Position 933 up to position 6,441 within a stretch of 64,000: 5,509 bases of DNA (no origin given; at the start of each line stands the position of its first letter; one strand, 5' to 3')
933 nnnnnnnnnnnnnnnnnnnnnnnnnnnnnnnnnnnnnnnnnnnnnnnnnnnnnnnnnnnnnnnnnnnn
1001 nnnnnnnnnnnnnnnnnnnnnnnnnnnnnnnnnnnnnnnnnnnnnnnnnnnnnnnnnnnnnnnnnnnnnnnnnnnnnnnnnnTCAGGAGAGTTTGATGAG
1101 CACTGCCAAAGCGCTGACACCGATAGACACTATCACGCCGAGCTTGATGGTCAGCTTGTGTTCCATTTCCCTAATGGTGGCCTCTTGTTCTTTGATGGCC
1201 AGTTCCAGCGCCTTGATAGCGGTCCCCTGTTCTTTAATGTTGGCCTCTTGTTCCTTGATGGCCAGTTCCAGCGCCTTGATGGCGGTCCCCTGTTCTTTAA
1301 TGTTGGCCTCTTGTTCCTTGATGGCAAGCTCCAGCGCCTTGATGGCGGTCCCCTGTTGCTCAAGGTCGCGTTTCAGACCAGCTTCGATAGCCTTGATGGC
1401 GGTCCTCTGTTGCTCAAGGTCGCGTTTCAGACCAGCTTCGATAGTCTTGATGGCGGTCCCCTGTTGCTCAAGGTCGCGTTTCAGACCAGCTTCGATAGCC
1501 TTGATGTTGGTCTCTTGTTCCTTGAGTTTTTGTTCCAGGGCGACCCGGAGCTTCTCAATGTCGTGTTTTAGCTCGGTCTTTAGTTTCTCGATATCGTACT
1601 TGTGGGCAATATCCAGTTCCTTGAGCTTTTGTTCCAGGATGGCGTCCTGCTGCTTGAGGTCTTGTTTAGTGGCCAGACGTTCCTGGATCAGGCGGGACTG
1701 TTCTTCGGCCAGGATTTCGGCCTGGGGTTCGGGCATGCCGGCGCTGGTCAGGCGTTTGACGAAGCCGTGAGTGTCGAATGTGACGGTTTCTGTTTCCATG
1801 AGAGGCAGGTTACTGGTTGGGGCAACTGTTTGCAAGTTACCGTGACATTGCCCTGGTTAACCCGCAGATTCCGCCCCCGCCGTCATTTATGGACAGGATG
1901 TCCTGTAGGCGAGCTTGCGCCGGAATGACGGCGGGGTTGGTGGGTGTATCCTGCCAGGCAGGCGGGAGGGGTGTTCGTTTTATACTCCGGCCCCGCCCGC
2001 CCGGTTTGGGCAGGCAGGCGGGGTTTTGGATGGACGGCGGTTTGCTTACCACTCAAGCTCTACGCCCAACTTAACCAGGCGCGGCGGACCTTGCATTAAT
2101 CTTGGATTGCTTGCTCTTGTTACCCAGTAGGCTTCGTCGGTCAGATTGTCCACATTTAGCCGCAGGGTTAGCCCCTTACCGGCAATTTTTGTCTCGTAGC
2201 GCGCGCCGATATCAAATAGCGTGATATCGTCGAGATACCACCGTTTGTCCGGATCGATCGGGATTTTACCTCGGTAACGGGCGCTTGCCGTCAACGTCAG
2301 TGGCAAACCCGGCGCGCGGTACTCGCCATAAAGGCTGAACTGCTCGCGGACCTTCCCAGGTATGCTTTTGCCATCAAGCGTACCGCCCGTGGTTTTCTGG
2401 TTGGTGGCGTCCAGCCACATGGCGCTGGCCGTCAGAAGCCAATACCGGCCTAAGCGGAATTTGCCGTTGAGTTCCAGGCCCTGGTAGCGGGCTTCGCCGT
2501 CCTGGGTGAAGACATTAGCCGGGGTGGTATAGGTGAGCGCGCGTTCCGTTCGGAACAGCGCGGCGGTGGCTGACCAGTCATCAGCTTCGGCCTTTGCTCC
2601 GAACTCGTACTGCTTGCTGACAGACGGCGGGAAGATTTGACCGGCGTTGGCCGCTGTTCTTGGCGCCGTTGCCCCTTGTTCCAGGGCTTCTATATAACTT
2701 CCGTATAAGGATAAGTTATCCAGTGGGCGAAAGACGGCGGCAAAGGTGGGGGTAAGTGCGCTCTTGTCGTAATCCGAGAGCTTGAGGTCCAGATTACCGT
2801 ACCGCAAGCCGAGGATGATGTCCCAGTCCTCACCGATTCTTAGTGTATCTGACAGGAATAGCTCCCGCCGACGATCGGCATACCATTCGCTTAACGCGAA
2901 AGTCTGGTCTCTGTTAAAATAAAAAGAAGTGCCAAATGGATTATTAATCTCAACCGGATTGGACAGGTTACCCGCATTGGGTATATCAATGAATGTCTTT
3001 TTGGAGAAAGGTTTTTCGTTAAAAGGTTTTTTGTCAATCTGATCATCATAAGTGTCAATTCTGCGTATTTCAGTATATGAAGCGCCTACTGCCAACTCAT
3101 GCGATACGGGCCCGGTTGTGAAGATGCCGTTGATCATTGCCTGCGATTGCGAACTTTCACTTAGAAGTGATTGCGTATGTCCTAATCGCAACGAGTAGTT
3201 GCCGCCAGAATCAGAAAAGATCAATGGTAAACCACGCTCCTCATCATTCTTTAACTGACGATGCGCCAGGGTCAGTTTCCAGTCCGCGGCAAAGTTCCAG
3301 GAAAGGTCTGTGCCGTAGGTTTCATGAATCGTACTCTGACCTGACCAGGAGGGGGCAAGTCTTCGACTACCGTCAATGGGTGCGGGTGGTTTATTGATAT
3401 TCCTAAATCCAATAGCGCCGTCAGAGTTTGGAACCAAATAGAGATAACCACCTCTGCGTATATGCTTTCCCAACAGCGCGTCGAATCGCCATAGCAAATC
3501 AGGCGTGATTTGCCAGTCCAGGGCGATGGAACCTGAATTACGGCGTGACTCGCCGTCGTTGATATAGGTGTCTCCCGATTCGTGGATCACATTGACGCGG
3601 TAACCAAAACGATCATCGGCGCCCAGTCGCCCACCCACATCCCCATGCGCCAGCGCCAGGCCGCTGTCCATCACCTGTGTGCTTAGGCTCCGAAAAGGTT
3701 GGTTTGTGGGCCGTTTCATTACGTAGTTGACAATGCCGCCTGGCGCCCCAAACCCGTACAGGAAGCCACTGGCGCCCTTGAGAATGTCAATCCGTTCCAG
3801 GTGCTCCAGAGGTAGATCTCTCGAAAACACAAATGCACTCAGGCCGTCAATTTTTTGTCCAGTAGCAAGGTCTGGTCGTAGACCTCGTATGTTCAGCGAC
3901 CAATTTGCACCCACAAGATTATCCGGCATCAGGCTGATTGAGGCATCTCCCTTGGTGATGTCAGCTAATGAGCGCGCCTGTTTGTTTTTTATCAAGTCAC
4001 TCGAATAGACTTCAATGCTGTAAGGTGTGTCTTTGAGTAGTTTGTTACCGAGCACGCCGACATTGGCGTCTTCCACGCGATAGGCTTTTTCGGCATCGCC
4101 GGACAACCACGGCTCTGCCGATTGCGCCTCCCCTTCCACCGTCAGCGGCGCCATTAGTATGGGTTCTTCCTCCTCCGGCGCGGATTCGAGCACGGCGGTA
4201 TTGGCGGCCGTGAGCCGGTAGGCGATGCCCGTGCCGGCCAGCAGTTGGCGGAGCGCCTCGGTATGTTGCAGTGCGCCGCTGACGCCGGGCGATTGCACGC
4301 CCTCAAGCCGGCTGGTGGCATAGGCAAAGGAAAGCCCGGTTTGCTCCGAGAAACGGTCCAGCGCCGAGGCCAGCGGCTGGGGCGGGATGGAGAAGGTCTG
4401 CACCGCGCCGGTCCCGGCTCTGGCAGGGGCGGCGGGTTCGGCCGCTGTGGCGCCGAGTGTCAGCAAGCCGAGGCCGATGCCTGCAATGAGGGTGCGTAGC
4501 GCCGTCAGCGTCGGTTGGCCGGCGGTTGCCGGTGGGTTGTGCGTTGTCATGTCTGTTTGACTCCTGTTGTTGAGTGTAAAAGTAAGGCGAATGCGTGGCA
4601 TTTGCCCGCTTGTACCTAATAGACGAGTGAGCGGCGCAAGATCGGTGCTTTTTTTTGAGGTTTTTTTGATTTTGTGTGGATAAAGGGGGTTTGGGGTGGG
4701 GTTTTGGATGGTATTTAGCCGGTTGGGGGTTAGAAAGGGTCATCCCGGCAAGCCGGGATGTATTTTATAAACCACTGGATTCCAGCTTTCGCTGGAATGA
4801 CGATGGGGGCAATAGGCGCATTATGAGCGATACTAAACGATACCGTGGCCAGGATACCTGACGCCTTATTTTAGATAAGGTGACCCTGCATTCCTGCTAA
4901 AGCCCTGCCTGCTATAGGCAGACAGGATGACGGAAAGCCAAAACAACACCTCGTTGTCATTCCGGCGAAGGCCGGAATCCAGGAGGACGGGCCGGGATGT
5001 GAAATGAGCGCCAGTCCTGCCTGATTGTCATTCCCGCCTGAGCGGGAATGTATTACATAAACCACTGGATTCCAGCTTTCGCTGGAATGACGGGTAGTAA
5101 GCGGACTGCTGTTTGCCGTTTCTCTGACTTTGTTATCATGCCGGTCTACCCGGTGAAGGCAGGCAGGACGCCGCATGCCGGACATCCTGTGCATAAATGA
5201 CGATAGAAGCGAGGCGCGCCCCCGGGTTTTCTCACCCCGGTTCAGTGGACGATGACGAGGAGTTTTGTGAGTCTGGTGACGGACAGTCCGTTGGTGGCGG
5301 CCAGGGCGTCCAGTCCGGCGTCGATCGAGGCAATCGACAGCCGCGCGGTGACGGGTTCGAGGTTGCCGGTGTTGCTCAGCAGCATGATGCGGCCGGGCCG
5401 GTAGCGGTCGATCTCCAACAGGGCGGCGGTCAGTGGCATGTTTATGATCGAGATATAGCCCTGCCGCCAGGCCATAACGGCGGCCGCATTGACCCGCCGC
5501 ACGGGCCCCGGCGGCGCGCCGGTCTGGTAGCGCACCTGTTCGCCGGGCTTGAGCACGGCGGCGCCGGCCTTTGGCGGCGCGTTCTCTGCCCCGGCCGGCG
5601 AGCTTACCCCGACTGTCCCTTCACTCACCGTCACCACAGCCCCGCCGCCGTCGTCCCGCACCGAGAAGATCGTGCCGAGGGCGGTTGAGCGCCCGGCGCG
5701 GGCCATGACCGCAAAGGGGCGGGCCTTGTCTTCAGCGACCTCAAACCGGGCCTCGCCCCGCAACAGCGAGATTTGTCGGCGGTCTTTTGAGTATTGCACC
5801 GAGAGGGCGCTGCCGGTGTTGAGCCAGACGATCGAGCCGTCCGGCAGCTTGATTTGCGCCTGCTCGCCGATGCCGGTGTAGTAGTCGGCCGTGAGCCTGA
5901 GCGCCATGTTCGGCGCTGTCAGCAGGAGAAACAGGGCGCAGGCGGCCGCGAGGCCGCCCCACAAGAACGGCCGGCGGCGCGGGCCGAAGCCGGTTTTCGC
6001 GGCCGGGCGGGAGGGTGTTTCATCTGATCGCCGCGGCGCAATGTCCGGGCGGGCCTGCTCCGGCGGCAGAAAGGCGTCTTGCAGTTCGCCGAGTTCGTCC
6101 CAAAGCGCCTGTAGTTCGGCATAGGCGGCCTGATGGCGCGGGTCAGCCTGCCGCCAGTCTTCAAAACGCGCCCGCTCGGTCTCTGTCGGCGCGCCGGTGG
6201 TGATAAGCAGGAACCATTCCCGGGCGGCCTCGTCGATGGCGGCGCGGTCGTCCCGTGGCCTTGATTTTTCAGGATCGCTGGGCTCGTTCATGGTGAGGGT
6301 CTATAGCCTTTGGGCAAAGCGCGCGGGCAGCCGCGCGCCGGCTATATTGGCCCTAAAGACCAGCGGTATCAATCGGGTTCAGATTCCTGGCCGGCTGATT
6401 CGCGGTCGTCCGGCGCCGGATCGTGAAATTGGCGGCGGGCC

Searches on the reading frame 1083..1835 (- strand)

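Call 73: search_protein_families(library=pfam, proteins=[window:1083-1835:-], max_evalue=0.0001)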
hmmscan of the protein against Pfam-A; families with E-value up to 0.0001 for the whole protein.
window:1083-1835:- (250 aa): 1 family
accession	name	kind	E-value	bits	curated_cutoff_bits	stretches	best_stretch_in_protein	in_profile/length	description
PF07798.16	CCDC90-like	-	1.1e-05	25.8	33.5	0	20-161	1-131/175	Coiled-coil domain-containing protein 90-like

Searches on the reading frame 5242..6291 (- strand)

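Call 5: search_protein_families(library=pfam, proteins=[window:5242-6291:-], max_evalue=0.01)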
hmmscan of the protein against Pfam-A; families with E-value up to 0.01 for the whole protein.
window:5242-6291:- (349 aa): 2 families
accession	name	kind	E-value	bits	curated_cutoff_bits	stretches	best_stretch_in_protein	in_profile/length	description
PF04773.18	FecR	-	3.2e-24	85.6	24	1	136-227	2-96/97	FecR protein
PF16220.10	DUF4880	-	2.2e-12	47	25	1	21-63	1-43/43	Domain of unknown function (DUF4880)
